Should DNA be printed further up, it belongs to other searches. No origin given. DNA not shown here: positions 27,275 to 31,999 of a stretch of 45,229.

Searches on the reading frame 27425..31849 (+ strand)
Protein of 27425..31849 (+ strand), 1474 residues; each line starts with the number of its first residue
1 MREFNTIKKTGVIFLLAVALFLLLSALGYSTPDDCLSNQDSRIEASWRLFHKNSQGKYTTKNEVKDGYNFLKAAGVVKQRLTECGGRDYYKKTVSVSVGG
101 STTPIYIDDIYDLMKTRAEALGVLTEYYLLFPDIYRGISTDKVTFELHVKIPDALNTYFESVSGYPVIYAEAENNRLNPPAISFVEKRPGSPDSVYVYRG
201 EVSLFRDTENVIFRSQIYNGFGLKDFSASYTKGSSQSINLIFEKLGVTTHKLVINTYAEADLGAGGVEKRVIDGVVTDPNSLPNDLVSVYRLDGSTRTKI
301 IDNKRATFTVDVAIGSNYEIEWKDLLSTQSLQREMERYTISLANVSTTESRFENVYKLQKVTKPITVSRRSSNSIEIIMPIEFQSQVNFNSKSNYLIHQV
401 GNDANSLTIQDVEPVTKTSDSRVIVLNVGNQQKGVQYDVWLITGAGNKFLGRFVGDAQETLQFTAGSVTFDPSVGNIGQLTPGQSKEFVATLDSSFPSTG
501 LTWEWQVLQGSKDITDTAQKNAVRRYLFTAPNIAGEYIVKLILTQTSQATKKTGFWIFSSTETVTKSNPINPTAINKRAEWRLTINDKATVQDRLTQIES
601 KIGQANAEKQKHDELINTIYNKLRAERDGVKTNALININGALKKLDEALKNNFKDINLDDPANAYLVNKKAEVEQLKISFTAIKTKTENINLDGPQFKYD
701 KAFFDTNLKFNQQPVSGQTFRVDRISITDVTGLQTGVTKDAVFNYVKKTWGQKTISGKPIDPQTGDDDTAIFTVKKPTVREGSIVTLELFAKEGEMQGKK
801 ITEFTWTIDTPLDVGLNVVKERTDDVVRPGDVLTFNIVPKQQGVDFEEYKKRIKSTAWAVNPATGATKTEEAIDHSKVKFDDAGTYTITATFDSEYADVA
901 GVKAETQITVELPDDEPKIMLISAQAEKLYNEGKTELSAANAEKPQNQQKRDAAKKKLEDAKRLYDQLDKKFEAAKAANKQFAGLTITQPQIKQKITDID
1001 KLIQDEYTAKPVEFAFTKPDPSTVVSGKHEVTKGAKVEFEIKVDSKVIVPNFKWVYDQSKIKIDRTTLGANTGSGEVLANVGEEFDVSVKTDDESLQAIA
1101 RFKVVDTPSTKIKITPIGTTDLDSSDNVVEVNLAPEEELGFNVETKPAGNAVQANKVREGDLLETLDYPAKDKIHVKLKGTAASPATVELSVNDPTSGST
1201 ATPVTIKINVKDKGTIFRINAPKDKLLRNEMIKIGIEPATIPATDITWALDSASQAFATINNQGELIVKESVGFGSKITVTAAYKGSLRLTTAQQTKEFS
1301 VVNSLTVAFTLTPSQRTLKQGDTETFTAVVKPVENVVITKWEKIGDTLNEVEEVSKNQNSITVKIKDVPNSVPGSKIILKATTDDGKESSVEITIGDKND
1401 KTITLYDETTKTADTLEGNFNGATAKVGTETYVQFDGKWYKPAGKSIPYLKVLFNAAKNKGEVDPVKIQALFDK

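Call 10: search_protein_families(library=pfam, proteins=[window:27425-31849:+], max_evalue=0.01)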
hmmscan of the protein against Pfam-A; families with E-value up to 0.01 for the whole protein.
window:27425-31849:+ (1474 aa): 2 families
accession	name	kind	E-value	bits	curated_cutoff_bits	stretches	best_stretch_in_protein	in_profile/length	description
PF07679.22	I-set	-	0.00033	21.1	23.7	0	1028-1066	9-46/90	Immunoglobulin I-set domain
PF00801.26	PKD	-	0.0054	17.1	23.5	0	826-892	10-65/80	PKD domain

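Call 15: search_protein_families(library=phrogs, proteins=[window:27425-31849:+], max_evalue=0.05)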
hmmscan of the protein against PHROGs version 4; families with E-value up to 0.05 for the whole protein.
window:27425-31849:+ (1474 aa): 0 families

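Call 16: search_protein_families(library=ncbifam, proteins=[window:27425-31849:+], max_evalue=0.05)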
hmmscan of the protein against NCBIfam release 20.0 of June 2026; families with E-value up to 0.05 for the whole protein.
window:27425-31849:+ (1474 aa): 0 families
